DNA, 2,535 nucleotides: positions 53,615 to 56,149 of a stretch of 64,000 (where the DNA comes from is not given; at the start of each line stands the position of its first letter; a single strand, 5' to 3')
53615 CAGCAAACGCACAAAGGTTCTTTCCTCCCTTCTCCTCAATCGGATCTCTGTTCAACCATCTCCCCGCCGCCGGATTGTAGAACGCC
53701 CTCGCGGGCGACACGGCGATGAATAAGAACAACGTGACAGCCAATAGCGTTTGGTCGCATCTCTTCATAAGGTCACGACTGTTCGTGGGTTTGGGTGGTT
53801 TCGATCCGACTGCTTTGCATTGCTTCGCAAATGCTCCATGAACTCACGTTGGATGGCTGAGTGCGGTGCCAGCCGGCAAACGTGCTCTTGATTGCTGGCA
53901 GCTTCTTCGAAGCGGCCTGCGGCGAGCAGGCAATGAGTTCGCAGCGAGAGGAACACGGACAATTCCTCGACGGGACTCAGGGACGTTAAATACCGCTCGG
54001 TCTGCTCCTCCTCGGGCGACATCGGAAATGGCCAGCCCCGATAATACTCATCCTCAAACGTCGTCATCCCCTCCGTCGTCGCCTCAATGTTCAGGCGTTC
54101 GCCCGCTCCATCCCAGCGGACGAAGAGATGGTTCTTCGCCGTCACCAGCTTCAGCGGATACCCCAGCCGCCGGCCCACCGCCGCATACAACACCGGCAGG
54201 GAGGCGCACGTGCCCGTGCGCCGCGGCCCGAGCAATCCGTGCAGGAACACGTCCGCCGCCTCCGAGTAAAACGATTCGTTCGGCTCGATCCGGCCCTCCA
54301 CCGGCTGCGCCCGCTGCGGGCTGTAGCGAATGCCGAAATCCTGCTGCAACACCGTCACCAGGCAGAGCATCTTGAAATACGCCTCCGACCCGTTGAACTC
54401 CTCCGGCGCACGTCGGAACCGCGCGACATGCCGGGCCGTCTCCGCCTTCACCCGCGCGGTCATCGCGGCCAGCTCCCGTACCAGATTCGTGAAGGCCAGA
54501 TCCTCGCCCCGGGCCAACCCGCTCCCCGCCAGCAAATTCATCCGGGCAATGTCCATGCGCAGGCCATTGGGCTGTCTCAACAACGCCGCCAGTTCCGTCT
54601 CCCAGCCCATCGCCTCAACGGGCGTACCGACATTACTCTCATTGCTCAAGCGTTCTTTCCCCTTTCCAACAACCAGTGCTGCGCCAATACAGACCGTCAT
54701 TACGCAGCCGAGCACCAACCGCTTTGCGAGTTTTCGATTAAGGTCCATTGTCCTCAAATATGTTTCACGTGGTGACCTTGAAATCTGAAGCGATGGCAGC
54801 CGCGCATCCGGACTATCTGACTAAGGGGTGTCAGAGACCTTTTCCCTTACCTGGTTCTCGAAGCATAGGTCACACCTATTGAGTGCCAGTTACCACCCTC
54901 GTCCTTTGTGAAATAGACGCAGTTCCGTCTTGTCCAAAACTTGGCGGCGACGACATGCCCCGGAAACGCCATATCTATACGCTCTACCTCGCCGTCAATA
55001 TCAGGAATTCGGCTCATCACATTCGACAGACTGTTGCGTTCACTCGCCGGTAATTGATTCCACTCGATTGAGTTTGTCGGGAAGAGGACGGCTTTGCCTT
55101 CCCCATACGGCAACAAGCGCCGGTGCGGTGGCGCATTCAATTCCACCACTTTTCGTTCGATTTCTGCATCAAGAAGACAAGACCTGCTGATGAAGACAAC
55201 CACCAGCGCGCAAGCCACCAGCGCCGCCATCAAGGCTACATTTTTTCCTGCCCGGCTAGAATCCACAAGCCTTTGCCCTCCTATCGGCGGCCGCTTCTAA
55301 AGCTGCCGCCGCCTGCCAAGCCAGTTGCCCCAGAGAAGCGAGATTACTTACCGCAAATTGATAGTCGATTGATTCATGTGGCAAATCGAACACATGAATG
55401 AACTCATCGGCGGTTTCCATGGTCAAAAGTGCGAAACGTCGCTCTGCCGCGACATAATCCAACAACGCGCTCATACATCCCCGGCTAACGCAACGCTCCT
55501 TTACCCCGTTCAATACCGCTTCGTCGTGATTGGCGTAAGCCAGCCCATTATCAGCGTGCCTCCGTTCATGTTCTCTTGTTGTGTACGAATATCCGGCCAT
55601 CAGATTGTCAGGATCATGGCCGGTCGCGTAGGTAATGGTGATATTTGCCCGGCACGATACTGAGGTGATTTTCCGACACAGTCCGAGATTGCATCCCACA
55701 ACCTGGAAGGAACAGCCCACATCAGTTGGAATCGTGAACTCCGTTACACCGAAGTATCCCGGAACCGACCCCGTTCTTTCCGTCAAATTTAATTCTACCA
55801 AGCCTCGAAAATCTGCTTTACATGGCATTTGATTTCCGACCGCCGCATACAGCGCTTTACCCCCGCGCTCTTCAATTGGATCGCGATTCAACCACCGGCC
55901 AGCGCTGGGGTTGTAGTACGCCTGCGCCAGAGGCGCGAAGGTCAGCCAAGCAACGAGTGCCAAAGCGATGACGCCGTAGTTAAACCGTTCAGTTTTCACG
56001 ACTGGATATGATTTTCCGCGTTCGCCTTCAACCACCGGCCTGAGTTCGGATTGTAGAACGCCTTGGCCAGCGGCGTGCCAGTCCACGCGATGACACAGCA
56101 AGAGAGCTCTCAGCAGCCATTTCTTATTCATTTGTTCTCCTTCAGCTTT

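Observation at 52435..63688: Rhs operon followed by three self-contained, Sec-signal-bearing 'tip + toxin' cassettes, each translationally coupled to an envelope-targeted partner gene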

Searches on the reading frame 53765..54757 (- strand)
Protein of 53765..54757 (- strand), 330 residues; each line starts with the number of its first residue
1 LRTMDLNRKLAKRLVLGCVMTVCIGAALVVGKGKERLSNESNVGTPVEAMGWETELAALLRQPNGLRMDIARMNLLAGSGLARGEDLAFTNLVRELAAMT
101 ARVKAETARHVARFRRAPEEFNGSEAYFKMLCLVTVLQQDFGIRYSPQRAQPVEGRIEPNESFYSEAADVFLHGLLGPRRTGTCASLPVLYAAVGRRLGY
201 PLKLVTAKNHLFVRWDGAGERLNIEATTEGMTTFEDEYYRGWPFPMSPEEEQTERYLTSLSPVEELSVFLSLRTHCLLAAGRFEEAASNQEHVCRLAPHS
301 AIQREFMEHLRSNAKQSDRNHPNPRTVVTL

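Call 3: search_protein_families(library=pfam, proteins=[window:53765-54757:-], max_evalue=0.01)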
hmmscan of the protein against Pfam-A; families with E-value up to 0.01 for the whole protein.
window:53765-54757:- (330 aa): 1 family
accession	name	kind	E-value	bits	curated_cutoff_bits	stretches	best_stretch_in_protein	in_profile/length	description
PF13369.12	Transglut_core2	-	9.8e-09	35.3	23.5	1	157-263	41-147/155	Transglutaminase-like superfamily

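Call 4: search_protein_families(library=ncbifam, proteins=[window:53765-54757:-], max_evalue=0.01)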
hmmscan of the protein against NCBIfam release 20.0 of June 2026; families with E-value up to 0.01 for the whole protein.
window:53765-54757:- (330 aa): 0 families

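Call 57: search_solved_structures(query=window:53765-54757:-, max_evalue=1)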
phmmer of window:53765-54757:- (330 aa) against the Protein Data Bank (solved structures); distinct sequences matched with E-value up to 1: 0.
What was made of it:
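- Tried and rejected: The transglutaminase-like protein alone gave nothing (call 57).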

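Call 71: find_related_loci(query=A5, collection=metagenome_contigs, flank=4000)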
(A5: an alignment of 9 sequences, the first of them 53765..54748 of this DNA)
Query A5 (327 aa) in metagenome_contigs; peptide patterns used: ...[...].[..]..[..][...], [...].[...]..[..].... (x = any residue, [..] = any of these).
599 stretches matched a pattern (row limit reached: there are more); 542 encode a relative of the query (tblastn E <= 1e-3); the best 80 are kept; 80 distinct loci.
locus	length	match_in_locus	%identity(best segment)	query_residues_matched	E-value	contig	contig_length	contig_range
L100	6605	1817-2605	64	65-327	2e-115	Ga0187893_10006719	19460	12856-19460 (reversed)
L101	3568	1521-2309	63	65-327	7e-115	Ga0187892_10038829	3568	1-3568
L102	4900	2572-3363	63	64-327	4e-112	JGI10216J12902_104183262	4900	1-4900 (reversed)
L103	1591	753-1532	60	61-320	3e-110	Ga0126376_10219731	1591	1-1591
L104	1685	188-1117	45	14-324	1e-87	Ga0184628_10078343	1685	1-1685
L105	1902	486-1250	49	66-323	3e-84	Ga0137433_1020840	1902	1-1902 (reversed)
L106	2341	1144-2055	45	6-314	1e-82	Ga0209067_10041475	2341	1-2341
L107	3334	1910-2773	46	14-296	3e-80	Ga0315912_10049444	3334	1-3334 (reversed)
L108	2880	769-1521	52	65-312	3e-80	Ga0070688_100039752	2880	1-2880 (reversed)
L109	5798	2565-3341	48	66-326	4e-78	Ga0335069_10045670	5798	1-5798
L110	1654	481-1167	56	66-295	2e-82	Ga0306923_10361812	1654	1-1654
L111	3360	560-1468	43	5-314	6e-79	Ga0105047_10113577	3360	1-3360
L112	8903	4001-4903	46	10-301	5e-78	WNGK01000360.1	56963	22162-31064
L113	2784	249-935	53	66-295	4e-79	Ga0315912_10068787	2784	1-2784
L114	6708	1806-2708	46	10-301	5e-78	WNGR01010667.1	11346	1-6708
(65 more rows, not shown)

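Call 80: search_solved_structures(query=A5, max_evalue=10, show_alignments=2)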
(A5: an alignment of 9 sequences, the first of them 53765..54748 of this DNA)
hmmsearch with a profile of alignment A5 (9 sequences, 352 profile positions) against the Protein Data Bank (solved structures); distinct sequences matched with E-value up to 10: 57.
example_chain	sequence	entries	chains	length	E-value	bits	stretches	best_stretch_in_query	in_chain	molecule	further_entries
6eou_A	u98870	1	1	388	2e-09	40.2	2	289-330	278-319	UDP-N-acetylglucosamine--peptide N-acetylglucosaminyltransferase 110 kDa subunit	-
1w3b_A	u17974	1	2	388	2.1e-09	40.1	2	289-330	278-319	UDP-N-ACETYLGLUCOSAMINE--PEPTIDE N-ACETYLGLUCOSAMINYLTRANSFERASE 110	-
7yeh_B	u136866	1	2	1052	3.9e-07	32.6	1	289-330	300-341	UDP-N-acetylglucosamine--peptide N-acetylglucosaminyltransferase 110 kDa subunit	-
7yea_A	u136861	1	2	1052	4e-07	32.6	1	289-330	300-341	UDP-N-acetylglucosamine--peptide N-acetylglucosaminyltransferase 110 kDa subunit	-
7ntf_A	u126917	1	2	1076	4.7e-07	32.4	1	289-330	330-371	Isoform 1 of UDP-N-acetylglucosamine--peptide N-acetylglucosaminyltransferase 110 kDa subu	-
6b85_J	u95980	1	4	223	1.7e-06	30.6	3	288-316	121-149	TMHC4_R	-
8far_A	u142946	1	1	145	1.3e-05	27.6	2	289-317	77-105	I432-1-CC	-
8cus_A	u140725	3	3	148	2.1e-05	26.9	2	289-322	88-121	I432-1(NaCl) Chain A | I432-1(Imd) Chain A | I432-1-X3 Chain A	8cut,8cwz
8fwd_1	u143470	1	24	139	8.3e-05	25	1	287-316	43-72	O43-rpxdoc-EK1_B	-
11kc_A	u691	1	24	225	0.00045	22.6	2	289-320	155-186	Designed nanoparticle O43-TM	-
9gzg_A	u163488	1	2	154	0.0019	20.5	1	290-329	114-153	Engineered CTPR protein with glutamic acids for conductivity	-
5khu_X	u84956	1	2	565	0.0036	19.6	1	285-315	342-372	Anaphase-promoting complex subunit 7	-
5khr_X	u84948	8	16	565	0.0037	19.6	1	285-315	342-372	Anaphase-promoting complex subunit 7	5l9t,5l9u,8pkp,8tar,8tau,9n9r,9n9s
4ui9_X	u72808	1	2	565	0.0037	19.6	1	285-315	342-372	ANAPHASE-PROMOTING COMPLEX SUBUNIT 7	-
8bu0_A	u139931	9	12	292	0.0043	19.4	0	292-328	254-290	Consensus tetratricopeptide repeat protein | Crystal structure of an 8-repeat consensus TPR superhelix with Zinc. | Monomer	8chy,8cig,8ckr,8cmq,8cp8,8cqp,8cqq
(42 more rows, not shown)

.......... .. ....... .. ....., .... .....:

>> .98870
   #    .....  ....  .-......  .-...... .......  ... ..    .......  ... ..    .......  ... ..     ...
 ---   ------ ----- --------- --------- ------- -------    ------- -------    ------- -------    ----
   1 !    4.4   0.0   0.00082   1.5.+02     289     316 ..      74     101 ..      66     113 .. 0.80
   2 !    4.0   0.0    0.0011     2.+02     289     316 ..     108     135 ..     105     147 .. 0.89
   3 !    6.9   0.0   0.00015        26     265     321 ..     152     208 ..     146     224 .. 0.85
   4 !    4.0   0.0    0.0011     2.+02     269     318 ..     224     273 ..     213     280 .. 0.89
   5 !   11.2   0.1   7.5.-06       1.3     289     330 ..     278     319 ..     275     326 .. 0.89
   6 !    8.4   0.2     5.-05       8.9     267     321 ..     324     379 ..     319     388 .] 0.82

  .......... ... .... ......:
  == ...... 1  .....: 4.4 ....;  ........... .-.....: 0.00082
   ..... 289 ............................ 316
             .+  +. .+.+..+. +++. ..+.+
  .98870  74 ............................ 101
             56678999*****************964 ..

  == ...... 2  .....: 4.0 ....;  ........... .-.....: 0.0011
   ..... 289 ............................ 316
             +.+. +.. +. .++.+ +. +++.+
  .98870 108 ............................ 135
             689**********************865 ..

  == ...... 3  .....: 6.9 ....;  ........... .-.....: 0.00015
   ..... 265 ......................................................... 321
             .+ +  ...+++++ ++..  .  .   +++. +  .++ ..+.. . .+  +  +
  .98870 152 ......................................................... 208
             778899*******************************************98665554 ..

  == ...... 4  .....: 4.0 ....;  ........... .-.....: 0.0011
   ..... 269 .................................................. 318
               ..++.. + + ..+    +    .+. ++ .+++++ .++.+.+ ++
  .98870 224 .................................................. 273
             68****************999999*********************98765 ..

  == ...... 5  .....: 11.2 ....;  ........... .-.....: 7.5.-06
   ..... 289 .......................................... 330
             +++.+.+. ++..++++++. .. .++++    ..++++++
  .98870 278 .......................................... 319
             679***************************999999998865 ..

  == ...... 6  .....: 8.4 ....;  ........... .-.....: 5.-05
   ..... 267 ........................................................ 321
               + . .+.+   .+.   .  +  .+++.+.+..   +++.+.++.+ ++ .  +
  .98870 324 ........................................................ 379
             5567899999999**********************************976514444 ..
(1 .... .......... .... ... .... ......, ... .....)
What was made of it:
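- On Transglut_core2 (PF13369) with TPR: TPR matches to PDB chains reach E 2e-9 (call 80).
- TPR motifs bind peptides (call 80).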

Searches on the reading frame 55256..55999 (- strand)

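Call 3: search_protein_families(library=pfam, proteins=[window:55256-55999:-], max_evalue=0.01)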
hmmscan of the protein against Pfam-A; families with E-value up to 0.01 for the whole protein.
window:55256-55999:- (247 aa): 1 family
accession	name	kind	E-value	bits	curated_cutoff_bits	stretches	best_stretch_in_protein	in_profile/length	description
PF06037.17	DUF922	-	0.00038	21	27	1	82-171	31-128/153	Bacterial protein of unknown function (DUF922)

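Call 4: search_protein_families(library=ncbifam, proteins=[window:55256-55999:-], max_evalue=0.01)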
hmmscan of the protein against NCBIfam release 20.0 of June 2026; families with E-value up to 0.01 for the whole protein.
window:55256-55999:- (247 aa): 1 family
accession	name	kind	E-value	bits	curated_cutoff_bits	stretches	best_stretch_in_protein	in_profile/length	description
TIGR03696.1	Rhs_assc_core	domain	1.2e-05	25.7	32.5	1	28-59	37-68/76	RHS repeat-associated core domain-containing protein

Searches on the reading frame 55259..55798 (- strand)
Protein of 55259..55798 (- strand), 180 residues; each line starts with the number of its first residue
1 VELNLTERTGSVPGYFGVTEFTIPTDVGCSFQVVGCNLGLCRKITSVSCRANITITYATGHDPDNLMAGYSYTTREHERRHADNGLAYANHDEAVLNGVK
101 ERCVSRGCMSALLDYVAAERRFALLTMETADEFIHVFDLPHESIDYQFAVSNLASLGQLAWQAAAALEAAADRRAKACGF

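Call 30: find_homologous_proteins(query=window:55259-55798:-, max_evalue=0.001)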
Query seq(180 aa) (180 aa): 1 proteins with E <= 0.001 among 206 candidates.
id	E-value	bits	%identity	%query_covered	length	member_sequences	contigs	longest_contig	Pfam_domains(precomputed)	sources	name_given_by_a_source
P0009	1.2e-116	405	100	100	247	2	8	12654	-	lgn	-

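Call 75: search_protein_families(library=pfam, proteins=[window:55259-55798:-], max_evalue=10)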
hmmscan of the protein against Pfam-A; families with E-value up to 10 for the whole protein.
seq(180 aa): 1 family
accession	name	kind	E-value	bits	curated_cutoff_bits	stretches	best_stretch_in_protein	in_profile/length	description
PF06037.17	DUF922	-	0.00014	22.4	27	1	15-104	31-128/153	Bacterial protein of unknown function (DUF922)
